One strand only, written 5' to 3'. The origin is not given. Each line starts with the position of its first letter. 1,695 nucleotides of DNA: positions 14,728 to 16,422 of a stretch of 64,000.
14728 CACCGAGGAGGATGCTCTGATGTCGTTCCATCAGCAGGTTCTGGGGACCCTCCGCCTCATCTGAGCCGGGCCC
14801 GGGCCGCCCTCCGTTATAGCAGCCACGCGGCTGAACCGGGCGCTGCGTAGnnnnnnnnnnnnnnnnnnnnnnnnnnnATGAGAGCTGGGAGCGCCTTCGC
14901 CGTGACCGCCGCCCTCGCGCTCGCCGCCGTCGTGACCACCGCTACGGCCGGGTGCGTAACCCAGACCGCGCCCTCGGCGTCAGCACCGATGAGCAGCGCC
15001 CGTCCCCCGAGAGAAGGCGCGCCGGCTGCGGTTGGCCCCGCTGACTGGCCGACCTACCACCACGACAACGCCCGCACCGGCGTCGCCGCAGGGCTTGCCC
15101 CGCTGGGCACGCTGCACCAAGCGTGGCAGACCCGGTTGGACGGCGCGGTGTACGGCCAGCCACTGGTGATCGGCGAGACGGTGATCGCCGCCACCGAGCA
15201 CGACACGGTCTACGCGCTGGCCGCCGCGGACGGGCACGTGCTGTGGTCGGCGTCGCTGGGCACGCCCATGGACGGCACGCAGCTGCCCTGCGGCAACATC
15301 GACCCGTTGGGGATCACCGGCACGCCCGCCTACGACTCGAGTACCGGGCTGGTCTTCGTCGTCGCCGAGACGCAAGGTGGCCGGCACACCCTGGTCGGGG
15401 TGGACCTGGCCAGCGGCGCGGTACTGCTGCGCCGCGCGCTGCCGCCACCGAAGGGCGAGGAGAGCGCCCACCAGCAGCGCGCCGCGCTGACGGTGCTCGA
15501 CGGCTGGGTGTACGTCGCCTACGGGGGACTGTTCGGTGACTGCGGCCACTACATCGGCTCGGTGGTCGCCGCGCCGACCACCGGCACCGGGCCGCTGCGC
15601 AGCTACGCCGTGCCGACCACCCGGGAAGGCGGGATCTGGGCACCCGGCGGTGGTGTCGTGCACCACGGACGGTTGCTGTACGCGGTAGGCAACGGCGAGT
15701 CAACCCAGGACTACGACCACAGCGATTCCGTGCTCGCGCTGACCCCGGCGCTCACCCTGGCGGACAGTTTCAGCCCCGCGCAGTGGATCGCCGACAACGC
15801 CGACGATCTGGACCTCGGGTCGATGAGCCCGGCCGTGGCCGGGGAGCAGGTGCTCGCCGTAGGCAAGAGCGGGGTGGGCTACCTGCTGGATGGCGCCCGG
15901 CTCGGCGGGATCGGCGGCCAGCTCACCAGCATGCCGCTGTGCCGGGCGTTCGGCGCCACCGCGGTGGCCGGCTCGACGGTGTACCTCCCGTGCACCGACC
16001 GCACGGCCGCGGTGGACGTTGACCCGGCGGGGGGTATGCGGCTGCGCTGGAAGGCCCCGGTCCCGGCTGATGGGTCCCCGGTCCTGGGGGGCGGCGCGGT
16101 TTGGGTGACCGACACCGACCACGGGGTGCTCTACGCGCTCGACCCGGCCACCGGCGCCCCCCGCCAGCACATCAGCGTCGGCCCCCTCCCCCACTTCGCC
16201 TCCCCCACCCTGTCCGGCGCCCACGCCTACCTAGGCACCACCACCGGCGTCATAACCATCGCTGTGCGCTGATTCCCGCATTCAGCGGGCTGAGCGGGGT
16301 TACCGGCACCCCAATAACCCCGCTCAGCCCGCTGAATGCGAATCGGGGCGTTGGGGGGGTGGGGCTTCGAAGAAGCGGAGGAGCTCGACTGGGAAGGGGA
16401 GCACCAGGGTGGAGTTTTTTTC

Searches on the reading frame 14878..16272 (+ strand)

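Call 29: search_protein_families(library=pfam, proteins=[window:14878-16272:+], max_evalue=0.001)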
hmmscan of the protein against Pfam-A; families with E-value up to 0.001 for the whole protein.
window:14878-16272:+ (464 aa): 3 families
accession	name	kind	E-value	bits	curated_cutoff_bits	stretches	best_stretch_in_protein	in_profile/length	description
PF13360.13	PQQ_2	-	2.2e-18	67.2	27.6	2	81-213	55-174/233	Outer membrane protein assembly factor BamB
PF13570.13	Beta-prop_ACSF4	-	1.6e-06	28.2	133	1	80-131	124-177/329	Beta-alanine-activating enzyme, beta-propeller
PF01011.28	PQQ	-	0.00032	20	26.7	0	90-129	48-87/595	Glucose/ethanol/alcohol dehydrogenase, beta-propeller domain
